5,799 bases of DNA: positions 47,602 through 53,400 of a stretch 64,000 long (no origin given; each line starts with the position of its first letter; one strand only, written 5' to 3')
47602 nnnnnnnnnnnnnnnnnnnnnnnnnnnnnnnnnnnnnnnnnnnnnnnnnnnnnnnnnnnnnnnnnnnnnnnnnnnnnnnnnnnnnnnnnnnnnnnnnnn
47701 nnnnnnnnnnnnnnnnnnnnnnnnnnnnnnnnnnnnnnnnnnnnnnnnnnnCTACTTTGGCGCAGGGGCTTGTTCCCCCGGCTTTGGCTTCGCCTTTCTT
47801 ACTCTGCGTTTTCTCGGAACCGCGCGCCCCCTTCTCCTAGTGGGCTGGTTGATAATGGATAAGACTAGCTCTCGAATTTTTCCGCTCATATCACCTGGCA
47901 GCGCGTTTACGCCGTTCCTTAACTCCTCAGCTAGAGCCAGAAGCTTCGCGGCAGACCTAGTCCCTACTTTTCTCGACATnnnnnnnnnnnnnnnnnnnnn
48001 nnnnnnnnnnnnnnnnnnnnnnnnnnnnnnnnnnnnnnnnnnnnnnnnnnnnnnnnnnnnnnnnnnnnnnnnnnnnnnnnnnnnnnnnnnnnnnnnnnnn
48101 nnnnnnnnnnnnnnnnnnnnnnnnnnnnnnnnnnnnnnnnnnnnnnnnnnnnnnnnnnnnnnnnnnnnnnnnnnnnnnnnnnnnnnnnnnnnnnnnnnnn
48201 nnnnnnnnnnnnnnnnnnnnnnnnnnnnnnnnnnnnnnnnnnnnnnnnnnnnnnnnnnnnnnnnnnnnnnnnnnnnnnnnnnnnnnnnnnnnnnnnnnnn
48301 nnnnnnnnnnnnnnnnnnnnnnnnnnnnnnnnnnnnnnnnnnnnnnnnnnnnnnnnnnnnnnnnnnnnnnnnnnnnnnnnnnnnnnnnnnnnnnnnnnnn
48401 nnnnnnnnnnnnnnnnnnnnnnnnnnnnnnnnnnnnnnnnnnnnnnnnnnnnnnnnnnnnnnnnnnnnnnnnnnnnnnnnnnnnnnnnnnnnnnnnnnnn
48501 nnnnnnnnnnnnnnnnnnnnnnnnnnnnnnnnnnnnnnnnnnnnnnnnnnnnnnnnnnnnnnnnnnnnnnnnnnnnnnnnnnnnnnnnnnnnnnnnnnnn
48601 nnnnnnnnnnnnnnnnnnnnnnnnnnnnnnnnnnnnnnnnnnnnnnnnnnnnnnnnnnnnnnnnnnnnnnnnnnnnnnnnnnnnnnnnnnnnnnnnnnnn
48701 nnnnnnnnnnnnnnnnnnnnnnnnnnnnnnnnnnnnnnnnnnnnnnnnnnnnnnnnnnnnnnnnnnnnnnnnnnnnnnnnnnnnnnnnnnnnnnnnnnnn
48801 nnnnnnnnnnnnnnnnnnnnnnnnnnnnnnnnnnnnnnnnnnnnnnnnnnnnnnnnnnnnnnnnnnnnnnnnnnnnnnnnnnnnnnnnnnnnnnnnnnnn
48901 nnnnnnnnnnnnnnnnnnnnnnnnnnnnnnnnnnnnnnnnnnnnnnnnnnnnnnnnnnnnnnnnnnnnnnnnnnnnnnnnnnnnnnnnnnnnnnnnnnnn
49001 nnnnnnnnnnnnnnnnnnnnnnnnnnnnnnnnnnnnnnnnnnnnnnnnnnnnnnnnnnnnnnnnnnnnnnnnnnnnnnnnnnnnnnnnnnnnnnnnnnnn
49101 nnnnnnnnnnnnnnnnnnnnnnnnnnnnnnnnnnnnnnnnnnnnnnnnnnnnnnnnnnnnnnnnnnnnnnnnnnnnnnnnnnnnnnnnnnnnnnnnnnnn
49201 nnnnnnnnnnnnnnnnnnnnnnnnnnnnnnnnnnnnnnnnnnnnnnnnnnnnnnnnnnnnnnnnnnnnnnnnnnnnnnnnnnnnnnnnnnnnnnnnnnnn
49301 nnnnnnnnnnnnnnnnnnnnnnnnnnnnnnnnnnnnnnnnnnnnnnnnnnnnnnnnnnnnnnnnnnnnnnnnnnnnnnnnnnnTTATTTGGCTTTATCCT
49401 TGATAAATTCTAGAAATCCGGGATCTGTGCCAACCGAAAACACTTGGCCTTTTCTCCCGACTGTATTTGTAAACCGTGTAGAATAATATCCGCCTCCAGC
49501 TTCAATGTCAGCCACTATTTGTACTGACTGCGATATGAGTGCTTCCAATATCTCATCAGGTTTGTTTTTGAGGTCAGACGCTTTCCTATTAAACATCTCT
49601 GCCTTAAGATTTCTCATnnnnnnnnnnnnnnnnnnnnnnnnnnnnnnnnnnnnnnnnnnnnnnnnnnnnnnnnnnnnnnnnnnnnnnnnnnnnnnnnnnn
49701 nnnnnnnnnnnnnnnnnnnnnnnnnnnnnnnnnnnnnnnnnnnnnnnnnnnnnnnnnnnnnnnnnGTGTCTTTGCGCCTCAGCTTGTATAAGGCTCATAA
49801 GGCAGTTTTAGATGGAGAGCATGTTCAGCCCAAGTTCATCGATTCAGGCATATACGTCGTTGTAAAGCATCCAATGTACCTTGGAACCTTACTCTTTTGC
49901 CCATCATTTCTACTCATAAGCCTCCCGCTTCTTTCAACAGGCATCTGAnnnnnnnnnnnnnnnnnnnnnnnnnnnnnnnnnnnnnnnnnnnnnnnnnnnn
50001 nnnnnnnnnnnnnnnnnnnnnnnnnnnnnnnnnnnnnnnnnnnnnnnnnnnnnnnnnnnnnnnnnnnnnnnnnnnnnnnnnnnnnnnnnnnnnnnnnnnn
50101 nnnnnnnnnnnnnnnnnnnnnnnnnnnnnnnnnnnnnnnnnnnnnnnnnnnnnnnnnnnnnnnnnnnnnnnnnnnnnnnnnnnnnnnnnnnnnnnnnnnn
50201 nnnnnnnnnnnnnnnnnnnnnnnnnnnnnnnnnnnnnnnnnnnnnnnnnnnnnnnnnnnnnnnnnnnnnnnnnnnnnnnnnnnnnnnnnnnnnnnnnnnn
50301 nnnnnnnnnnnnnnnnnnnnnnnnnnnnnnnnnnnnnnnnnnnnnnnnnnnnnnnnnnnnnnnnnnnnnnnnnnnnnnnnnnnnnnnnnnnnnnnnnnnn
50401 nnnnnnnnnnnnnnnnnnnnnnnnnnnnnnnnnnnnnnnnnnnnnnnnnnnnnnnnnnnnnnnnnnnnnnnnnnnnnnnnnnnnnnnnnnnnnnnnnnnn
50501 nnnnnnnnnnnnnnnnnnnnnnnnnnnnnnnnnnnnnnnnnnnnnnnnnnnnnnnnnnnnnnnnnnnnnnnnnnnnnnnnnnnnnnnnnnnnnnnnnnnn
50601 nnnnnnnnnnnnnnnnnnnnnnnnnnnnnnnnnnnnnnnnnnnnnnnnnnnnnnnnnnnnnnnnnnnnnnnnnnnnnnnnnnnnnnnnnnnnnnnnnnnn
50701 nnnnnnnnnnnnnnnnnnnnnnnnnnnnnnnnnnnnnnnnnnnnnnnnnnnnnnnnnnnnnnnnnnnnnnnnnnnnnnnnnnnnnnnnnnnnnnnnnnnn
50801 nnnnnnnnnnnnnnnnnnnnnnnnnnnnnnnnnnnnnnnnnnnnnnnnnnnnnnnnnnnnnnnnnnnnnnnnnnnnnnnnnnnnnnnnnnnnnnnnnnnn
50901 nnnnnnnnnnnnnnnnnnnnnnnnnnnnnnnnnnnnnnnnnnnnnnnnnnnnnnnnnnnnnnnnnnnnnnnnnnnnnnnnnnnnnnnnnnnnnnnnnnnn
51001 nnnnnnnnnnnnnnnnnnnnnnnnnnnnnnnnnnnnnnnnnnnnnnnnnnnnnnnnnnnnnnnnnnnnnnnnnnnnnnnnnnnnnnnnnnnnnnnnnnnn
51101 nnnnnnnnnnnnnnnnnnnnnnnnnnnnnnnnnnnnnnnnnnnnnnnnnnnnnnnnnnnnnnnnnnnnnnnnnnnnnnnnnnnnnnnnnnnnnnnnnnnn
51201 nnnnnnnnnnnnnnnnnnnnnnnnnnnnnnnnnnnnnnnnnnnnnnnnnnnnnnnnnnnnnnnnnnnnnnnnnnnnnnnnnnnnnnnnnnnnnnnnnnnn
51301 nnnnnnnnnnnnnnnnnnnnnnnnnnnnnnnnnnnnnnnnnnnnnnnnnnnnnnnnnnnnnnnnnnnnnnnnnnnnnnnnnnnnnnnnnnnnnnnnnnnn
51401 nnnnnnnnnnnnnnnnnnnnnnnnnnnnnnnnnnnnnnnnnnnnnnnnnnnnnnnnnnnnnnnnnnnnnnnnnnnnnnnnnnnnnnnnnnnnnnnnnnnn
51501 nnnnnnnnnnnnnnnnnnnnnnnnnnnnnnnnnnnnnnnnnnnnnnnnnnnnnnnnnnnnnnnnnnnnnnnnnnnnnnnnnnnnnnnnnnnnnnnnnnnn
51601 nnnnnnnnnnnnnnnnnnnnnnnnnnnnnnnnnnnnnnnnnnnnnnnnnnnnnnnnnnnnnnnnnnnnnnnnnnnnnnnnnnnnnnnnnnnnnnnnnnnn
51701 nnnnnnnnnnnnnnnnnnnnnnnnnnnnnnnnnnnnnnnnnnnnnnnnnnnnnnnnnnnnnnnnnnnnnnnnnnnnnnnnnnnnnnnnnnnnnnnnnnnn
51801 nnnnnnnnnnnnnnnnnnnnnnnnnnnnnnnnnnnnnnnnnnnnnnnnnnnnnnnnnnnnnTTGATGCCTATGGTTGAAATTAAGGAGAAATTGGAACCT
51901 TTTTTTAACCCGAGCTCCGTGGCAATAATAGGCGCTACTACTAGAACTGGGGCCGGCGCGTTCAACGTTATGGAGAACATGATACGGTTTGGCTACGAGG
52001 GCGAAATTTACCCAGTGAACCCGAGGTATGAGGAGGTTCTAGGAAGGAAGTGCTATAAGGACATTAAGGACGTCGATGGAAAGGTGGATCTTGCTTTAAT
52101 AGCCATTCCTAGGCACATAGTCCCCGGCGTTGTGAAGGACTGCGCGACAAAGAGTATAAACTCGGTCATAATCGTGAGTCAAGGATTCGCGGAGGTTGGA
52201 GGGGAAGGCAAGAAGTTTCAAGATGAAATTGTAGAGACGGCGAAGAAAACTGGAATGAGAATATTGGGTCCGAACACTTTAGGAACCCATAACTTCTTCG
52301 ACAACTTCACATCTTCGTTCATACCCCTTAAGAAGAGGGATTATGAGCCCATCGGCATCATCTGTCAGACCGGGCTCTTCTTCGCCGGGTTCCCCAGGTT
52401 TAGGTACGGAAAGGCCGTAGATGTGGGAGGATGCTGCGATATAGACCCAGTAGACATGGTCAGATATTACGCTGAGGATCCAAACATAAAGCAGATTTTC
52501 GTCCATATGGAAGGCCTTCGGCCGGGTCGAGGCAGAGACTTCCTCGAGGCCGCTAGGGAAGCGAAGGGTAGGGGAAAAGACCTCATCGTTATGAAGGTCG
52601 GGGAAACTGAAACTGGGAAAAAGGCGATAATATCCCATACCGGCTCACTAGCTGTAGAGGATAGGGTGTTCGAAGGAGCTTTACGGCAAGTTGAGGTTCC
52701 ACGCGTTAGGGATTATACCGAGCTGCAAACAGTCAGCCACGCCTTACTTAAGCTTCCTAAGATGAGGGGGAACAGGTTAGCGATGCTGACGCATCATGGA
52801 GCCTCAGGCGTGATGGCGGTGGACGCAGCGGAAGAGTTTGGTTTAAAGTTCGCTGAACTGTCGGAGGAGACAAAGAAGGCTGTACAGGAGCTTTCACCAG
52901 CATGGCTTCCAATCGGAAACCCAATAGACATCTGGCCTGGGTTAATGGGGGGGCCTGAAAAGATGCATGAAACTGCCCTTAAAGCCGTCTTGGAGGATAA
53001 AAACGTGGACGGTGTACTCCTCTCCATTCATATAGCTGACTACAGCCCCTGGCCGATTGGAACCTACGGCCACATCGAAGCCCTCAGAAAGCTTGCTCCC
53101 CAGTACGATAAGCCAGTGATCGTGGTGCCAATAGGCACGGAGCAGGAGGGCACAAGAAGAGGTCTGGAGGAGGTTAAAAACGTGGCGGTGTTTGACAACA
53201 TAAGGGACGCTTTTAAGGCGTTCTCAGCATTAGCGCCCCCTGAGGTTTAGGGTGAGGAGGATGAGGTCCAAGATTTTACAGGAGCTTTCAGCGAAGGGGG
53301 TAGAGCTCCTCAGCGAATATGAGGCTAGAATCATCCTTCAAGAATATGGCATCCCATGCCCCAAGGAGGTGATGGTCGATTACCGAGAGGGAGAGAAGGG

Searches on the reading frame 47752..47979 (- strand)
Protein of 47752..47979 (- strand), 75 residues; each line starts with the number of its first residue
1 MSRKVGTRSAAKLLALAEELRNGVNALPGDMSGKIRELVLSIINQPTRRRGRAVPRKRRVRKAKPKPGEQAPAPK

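Call 6: search_protein_families(library=pfam, max_evalue=0.1, proteins=[window:47752-47979:-])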
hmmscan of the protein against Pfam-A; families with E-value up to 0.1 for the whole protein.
window:47752-47979:- (75 aa): 0 families

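Call 17: search_protein_families(library=ncbifam, max_evalue=0.1, proteins=[window:47752-47979:-])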
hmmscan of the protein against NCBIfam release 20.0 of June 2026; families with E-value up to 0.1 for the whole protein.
window:47752-47979:- (75 aa): 0 families

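Call 18: search_protein_families(library=phrogs, max_evalue=0.1, proteins=[window:47752-47979:-])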
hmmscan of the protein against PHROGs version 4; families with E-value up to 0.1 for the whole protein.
window:47752-47979:- (75 aa): 0 families

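Call 44: find_related_loci(query=window:47752-47979:-, collection=viral_contigs, flank=8000)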
Query window:47752-47979:- (75 aa) in viral_contigs; peptide patterns used: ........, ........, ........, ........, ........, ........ (x = any residue, [..] = any of these).
42 stretches matched a pattern, but none encodes a relative of the query by tblastn (E <= 1e-3).

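Call 59: search_protein_representatives(protein=window:47752-47979:-)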
Query: 75 residues. Proteins with E-value up to 0.001 (for the whole library): 2; up to 1e-10: 1; up to 1e-30: 1. The best 2 are listed.
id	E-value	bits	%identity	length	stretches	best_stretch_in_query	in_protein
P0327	2.2e-36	138.7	95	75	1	1-75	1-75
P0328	1.7e-04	38.0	39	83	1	1-66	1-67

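Call 60: find_encoding_contigs(protein=P0327, flank=10000, max_places=6)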
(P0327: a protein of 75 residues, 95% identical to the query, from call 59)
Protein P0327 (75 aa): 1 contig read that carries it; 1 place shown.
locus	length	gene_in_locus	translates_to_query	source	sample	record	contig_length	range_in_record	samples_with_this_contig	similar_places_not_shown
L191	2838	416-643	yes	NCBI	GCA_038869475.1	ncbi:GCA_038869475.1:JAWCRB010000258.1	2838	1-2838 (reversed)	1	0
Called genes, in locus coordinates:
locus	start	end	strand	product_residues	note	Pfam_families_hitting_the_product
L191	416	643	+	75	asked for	-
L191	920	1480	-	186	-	PF04060:FeS (weak), PF09918:DUF2148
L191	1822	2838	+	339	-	PF07690:MFS_1, PF02826:2-Hacid_dh_C (weak)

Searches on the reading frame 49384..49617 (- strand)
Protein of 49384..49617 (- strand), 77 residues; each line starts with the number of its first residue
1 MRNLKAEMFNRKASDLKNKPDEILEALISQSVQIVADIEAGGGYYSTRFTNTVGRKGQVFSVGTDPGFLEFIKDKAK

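Call 6: search_protein_families(library=pfam, max_evalue=0.1, proteins=[window:49384-49617:-])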
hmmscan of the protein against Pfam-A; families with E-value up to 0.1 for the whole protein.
window:49384-49617:- (77 aa): 1 family
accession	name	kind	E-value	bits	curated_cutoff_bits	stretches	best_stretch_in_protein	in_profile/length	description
PF01135.25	PCMT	-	0.075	13.2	20.3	1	26-66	68-108/210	Protein-L-isoaspartate(D-aspartate) O-methyltransferase (PCMT)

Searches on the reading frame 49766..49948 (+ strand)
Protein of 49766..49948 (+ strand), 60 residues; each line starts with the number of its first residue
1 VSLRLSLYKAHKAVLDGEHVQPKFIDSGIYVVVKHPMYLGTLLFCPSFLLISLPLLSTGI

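Call 6: search_protein_families(library=pfam, max_evalue=0.1, proteins=[window:49766-49948:+])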
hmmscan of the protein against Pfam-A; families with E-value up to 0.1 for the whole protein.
window:49766-49948:+ (60 aa): 3 families
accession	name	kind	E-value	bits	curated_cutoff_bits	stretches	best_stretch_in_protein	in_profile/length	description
PF04191.18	PEMT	-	0.0018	19.2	25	1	21-51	39-69/105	Phospholipid methyltransferase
PF06966.17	DUF1295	-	0.0043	17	20.4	1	21-57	152-188/235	Protein of unknown function (DUF1295)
PF04140.19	ICMT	-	0.016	16.1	24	1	23-43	34-54/95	Isoprenylcysteine carboxyl methyltransferase (ICMT) family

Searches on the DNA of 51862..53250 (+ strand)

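Call 83: search_rna_families(sources=[L100, L101, L105, L188, L189], threshold=gathering)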
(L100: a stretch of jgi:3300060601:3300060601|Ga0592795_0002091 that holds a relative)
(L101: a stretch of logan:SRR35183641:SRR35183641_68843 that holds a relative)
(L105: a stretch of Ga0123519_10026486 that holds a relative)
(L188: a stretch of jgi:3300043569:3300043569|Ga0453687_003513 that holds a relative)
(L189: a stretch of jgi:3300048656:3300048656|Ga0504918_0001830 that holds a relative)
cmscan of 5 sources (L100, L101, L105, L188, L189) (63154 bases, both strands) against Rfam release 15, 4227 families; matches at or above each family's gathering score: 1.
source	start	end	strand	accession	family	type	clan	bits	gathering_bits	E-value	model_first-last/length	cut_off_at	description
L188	6269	6364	-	RF00005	tRNA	Gene; tRNA;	CL00001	51.5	29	3.8e-08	1-71/71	no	tRNA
